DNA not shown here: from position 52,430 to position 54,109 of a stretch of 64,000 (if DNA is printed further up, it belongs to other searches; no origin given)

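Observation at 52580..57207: Degenerate-SIR2/TIR fusion translationally coupled to a membrane-anchored STAND NTPase: candidate two-gene NAD-targeting defence or conflict system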

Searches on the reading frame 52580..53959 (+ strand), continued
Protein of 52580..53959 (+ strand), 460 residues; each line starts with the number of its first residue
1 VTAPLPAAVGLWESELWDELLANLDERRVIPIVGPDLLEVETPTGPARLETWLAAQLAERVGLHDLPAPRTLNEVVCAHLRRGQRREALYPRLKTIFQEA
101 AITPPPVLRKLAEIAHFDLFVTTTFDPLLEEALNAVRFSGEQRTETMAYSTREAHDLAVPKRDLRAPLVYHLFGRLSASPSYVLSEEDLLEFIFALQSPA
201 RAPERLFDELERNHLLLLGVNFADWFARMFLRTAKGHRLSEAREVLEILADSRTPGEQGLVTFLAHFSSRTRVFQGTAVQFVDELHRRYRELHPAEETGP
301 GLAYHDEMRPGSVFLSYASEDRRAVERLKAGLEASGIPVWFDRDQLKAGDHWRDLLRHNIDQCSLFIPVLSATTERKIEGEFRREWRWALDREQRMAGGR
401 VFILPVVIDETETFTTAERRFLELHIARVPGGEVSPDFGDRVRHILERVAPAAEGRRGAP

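Call 49: find_related_loci(query=A1, collection=metagenome_contigs, flank=6000)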
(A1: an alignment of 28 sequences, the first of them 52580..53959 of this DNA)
Query A1 (460 aa) in metagenome_contigs; peptide patterns used: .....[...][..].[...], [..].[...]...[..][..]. (x = any residue, [..] = any of these).
600 stretches matched a pattern (row limit reached: there are more); 408 encode a relative of the query (tblastn E <= 1e-3); the best 80 are kept; 80 distinct loci.
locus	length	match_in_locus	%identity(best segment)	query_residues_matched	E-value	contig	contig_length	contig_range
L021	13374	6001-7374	51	1-451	6e-139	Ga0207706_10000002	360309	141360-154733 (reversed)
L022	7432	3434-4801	51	1-446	1e-138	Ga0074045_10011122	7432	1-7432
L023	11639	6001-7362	51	2-446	1e-137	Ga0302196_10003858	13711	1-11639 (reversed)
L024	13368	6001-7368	51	1-446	4e-137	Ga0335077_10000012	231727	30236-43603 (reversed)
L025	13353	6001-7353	50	4-446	2e-135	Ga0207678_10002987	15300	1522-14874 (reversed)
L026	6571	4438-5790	50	4-446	1e-135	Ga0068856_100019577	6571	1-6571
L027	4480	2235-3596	49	2-446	1e-136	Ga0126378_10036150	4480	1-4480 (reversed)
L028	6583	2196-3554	49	4-447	3e-134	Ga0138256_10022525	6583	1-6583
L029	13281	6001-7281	52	24-442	9e-134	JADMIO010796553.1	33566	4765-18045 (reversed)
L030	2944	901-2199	52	24-447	1e-139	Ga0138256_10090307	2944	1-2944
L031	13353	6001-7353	49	5-446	4e-133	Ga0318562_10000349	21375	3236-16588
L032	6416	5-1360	50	17-453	1e-132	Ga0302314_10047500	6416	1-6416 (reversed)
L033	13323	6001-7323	51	15-446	6e-132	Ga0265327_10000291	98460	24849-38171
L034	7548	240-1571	50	13-446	9e-132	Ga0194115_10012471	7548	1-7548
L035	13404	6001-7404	50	1-453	8e-132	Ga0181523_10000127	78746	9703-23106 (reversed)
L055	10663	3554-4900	48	6-446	5e-127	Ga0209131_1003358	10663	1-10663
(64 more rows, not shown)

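Call 61: find_related_loci(query=A1, collection=viral_contigs, flank=6000)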
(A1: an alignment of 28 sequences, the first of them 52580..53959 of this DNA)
Query A1 (460 aa) in viral_contigs; peptide patterns used: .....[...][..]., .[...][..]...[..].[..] (x = any residue, [..] = any of these).
11 stretches matched a pattern, but none encodes a relative of the query by tblastn (E <= 1e-3).

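Call 62: search_dna_similar(query=window:52580-53959:+, collection=plasmids, mode=protein, max_rows=15)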
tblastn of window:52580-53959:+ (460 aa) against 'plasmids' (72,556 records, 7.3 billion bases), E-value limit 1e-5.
Records with a match: 8; places in all: 9; records where one place covers at least 80% of the query: 1.
Best place of each record, by identity: <60% 8.
By first word of the organism name: Rhodococcus 4; Paraburkholderia 1; Thioflavicoccus 1; Allocoleopsis 1; Gloeothece 1.
By predicted mobility (MOB-suite, as given by PLSDB): mobilizable 5; non-mobilizable 2; conjugative 1.
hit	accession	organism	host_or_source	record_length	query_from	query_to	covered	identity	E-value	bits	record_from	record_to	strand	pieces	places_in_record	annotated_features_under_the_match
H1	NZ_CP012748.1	Paraburkholderia caribensis MBA4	soil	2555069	17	446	93%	30.6%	2e-36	150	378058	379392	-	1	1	none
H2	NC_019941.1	Thioflavicoccus mobilis 8321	flat, laminated microbial mat in a salt ...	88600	285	409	27%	29.0%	1e-8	65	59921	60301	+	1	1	HEAT repeat domain-containing protein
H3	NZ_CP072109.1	Rhodococcus qingshengii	cell culture,Concrete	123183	288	377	20%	39.6%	4e-8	64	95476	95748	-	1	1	toll/interleukin-1 receptor domain-containing protein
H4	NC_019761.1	Allocoleopsis franciscana PCC 7113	-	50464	314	409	21%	36.5%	4e-6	57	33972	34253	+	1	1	toll/interleukin-1 receptor domain-containing protein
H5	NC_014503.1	Gloeothece verrucosa PCC 7822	fresh water in rice field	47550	313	409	21%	33.0%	3e-6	57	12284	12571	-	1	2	toll/interleukin-1 receptor domain-containing protein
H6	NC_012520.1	Rhodococcus opacus B4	-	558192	313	409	21%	32.7%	3e-6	57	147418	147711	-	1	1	toll/interleukin-1 receptor domain-containing protein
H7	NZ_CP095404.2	Rhodococcus opacus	Whole organism,nitrophenolics and ...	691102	313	409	21%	32.7%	3e-6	57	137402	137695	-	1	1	toll/interleukin-1 receptor domain-containing protein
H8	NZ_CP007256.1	Rhodococcus erythropolis R138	Hydroponic pots with potatoes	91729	309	377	15%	42.9%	1e-6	59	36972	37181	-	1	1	toll/interleukin-1 receptor domain-containing protein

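Call 63: get_annotated_region(hit=H1, flank=8000)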
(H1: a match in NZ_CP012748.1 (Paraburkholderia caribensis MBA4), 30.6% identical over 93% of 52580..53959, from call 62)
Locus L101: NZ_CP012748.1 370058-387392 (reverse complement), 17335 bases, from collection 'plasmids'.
description: Paraburkholderia caribensis MBA4 plasmid unnamed, complete sequence
organism: Paraburkholderia caribensis MBA4 (NCBI taxid 1323664)
taxonomy: Bacteria; Pseudomonadota; Betaproteobacteria; Burkholderiales; Burkholderiaceae; Paraburkholderia; Paraburkholderia caribensis; Paraburkholderia caribensis MBA4
host: -; source: soil; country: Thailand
typing (MOB-suite, as given by PLSDB): non-mobilizable
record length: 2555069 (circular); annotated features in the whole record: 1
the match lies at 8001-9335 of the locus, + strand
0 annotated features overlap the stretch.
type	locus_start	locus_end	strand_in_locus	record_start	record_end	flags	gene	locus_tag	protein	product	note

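Call 69: search_protein_families(library=padloc, alignment_id=A3, max_evalue=1e-8)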
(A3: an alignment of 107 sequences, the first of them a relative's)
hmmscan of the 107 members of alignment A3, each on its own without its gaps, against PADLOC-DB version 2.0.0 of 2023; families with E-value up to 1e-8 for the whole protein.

A. member 1, L010:98-1978:+ (627 aa): 0 families

B. families by the number of members that match (of 107 scanned): 50 families (the first 25 are shown)
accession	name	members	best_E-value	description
PDLC04055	PD-T4-6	4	4.8e-39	-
PDLC04042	PD-T4-6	3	6.4e-76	-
PDLC04053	PD-T4-6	3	4.9e-73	-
PDLC04061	PD-T4-6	3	7e-71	-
PDLC04060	PD-T4-6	3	3.1e-69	-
PDLC04138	mad6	3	7.9e-66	mads_6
PDLC04054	PD-T4-6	3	2.3e-64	-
PDLC04047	PD-T4-6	3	7e-64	-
PDLC04057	PD-T4-6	3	1.1e-62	-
PDLC04040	PD-T4-6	3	1.2e-62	-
PDLC04052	PD-T4-6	3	7.9e-62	-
PDLC04043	PD-T4-6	3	2.4e-61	-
PDLC04048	PD-T4-6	3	3.3e-56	-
PDLC04039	PD-T4-6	3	4.7e-56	-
PDLC04041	PD-T4-6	3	7.5e-56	-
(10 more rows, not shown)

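Call 70: search_protein_families(library=pfam, alignment_id=A3, max_evalue=0.00001)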
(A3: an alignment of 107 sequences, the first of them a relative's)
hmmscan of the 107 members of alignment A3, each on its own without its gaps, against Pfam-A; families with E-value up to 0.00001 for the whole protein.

A. member 1, L010:98-1978:+ (627 aa): 0 families

B. families by the number of members that match (of 107 scanned): 124 families (the first 25 are shown)
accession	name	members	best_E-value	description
PF20308.4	TPR-S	4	1.7e-17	Tetratricopeptide Repeats-Sensor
PF00211.25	Guanylate_cyc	4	7.4e-11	Adenylate and Guanylate cyclase catalytic domain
PF00005.33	ABC_tran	3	5.4e-51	ABC transporter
PF00069.31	Pkinase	3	7.3e-51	Protein kinase domain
PF00072.30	Response_reg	3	1.4e-45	Response regulator receiver domain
PF07714.23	PK_Tyr_Ser-Thr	3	1.2e-33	Protein tyrosine and serine/threonine kinase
PF02518.31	HATPase_c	3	8.8e-33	Histidine kinase-, DNA gyrase B-, and HSP90-like ATPase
PF13676.11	TIR_2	3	7.4e-21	TIR domain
PF00034.26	Cytochrom_C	3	1.8e-17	Cytochrome c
PF13442.11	Cytochrome_CBB3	3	1.1e-14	Cytochrome C oxidase, cbb3-type, subunit III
PF02463.25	SMC_N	3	1.7e-10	RecF/RecN/SMC N terminal domain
PF12007.14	DUF3501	2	4.5e-74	Protein of unknown function (DUF3501)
PF00512.31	HisKA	2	1.8e-23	His Kinase A (phospho-acceptor) domain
PF01627.28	Hpt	2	1e-13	Hpt domain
PF03109.22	ABC1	2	1.2e-08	ABC1 atypical kinase-like domain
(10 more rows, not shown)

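Call 72: list_cluster_members(proteins=[P0001, P0121])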
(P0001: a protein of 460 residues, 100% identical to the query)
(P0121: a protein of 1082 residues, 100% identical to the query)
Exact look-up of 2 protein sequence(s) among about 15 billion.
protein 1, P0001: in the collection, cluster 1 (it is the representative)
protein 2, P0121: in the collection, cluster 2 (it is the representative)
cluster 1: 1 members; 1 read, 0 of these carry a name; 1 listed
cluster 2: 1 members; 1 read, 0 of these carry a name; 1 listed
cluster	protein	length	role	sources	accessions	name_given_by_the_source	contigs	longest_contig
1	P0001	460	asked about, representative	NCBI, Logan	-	-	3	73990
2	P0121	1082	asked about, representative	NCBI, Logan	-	-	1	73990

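Call 79: search_protein_families(library=pfam, proteins=[L008:12682-14535:+, L014:3871-5700:-, L055:1605-3464:-], max_evalue=0.1)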
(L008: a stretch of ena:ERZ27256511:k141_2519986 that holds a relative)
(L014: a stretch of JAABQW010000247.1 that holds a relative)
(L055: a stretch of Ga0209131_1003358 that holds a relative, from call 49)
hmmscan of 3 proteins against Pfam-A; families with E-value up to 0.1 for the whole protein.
L008:12682-14535:+ (618 aa): 4 families
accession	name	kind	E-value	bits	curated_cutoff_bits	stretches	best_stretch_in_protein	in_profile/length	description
PF20308.4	TPR-S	-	3.6e-11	44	27.6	1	24-130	5-102/102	Tetratricopeptide Repeats-Sensor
PF00211.25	Guanylate_cyc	-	5.7e-07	29.8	21.9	1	447-612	10-178/183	Adenylate and Guanylate cyclase catalytic domain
PF13281.12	MAP3K_TRAF_bd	-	3.2e-06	26.8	24.1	1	66-182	202-323/371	MAP3K TRAFs-binding domain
PF13431.12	TPR_17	-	0.09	13.5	24.4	0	27-59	1-33/34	Tetratricopeptide repeat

L014:3871-5700:- (610 aa): 3 families
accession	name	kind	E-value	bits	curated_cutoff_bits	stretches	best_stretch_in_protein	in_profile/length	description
PF20308.4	TPR-S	-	6.7e-18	65.6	27.6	1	24-132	2-101/102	Tetratricopeptide Repeats-Sensor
PF00211.25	Guanylate_cyc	-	3e-06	27.4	21.9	1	436-579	5-155/183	Adenylate and Guanylate cyclase catalytic domain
PF13281.12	MAP3K_TRAF_bd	-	3.9e-05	23.3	24.1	1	38-177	174-311/371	MAP3K TRAFs-binding domain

L055:1605-3464:- (619 aa): 5 families
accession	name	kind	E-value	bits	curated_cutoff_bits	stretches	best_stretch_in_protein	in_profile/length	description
PF20308.4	TPR-S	-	1.7e-17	64.3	27.6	1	32-139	3-101/102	Tetratricopeptide Repeats-Sensor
PF00211.25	Guanylate_cyc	-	2.8e-05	24.2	21.9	1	445-613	7-179/183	Adenylate and Guanylate cyclase catalytic domain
PF14559.12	TPR_19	-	0.0051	17.6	25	1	22-87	2-67/68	Tetratricopeptide repeat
PF13432.12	TPR_16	-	0.024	15.5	32.7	1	16-65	2-51/65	Tetratricopeptide repeat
PF23914.1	TPR_CcmH_CycH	-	0.043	14.1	42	0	28-88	67-130/158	Cytochrome c-type biogenesis protein H TPR domain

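Call 82: search_solved_structures(query=L008:13249-14001:+, max_evalue=10, show_alignments=2)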
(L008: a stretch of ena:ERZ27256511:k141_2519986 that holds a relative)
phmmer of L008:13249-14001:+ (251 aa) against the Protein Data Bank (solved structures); distinct sequences matched with E-value up to 10: 0.

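Call 83: search_protein_representatives(protein=window:52580-53959:+)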
Query: 460 residues. Proteins with E-value up to 0.001 (for the whole library): 14936; up to 1e-10: 3670; up to 1e-30: 900. The best 150 are listed.
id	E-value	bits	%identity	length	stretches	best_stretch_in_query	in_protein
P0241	3.5e-132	457.8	52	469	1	10-443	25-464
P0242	7.9e-123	427.0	50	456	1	4-451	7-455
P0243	6.6e-121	420.6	49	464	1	8-448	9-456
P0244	2.0e-116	405.8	48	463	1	15-446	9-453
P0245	2.5e-116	405.5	47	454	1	8-448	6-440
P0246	3.0e-114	398.6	48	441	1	21-442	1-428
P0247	5.9e-113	394.4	46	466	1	8-451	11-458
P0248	2.9e-110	385.5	51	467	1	13-440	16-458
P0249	7.7e-110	384.1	44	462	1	10-450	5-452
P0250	1.8e-109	382.9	45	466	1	16-445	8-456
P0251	2.3e-109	382.6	46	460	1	15-445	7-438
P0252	9.8e-109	380.5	47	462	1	16-446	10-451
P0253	1.1e-107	377.0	48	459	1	14-440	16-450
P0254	2.0e-107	376.2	46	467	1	9-443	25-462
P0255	2.9e-106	372.3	47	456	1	15-445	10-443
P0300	5.4e-90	318.7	41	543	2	16-347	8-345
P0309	1.7e-88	313.7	41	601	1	16-439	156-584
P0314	9.2e-88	311.4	38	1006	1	15-446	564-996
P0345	2.1e-84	300.3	38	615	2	4-412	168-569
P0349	1.6e-83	297.4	41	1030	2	16-447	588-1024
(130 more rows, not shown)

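Call 85: search_protein_families(library=pfam, proteins=[P0314, P0349, P0309, P0345, P0300], max_evalue=0.001)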
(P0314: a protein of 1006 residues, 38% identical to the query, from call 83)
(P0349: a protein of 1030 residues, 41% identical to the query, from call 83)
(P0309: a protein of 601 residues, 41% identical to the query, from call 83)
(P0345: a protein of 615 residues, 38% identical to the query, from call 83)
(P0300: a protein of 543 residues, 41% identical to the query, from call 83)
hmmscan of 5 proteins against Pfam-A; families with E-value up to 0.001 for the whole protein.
P0314 (1006 aa): 4 families
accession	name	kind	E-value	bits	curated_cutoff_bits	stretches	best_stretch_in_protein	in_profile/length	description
PF20703.3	nSTAND1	-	4.4e-32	112.6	27.1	1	13-255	1-201/379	Novel STAND NTPase 1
PF13676.11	TIR_2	-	1.4e-15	58.3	28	1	862-982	1-111/122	TIR domain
PF13289.12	SIR2_2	-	1.4e-09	38.7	24.5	1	671-789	2-111/141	SIR2-like domain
PF13191.12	AAA_16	-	3.7e-08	34.5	32.6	1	28-183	2-161/167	AAA ATPase domain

P0349 (1030 aa): 2 families
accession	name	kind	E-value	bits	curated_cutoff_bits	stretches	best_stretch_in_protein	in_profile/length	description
PF13676.11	TIR_2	-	4.7e-15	56.6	28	1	888-988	1-98/122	TIR domain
PF13289.12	SIR2_2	-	1.8e-07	31.8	24.5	1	691-807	2-105/141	SIR2-like domain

P0309 (601 aa): 3 families
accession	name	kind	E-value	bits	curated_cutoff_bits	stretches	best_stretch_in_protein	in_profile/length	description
PF13676.11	TIR_2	-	2.9e-27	96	28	2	456-584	1-119/122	TIR domain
PF13289.12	SIR2_2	-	3.4e-11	43.9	24.5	1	262-391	3-121/141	SIR2-like domain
PF01582.25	TIR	-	1.4e-05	25.4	21.3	1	4-47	35-78/179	TIR domain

P0345 (615 aa): 2 families
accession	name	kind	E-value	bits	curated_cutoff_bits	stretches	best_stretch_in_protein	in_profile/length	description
PF13676.11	TIR_2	-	1.6e-38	132.4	28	2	4-107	1-107/122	TIR domain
PF13289.12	SIR2_2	-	1.9e-08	34.9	24.5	1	282-400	2-108/141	SIR2-like domain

P0300 (543 aa): 3 families
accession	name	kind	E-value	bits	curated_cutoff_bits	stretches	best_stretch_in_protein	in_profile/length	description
PF20690.3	bDLD3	-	2.7e-20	72.6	27.1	1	313-383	1-71/73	Bacterial Death-like domain 3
PF13676.11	TIR_2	-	5.2e-14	53.2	28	1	395-529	1-120/122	TIR domain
PF13289.12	SIR2_2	-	1.2e-08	35.6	24.5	1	117-237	2-109/141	SIR2-like domain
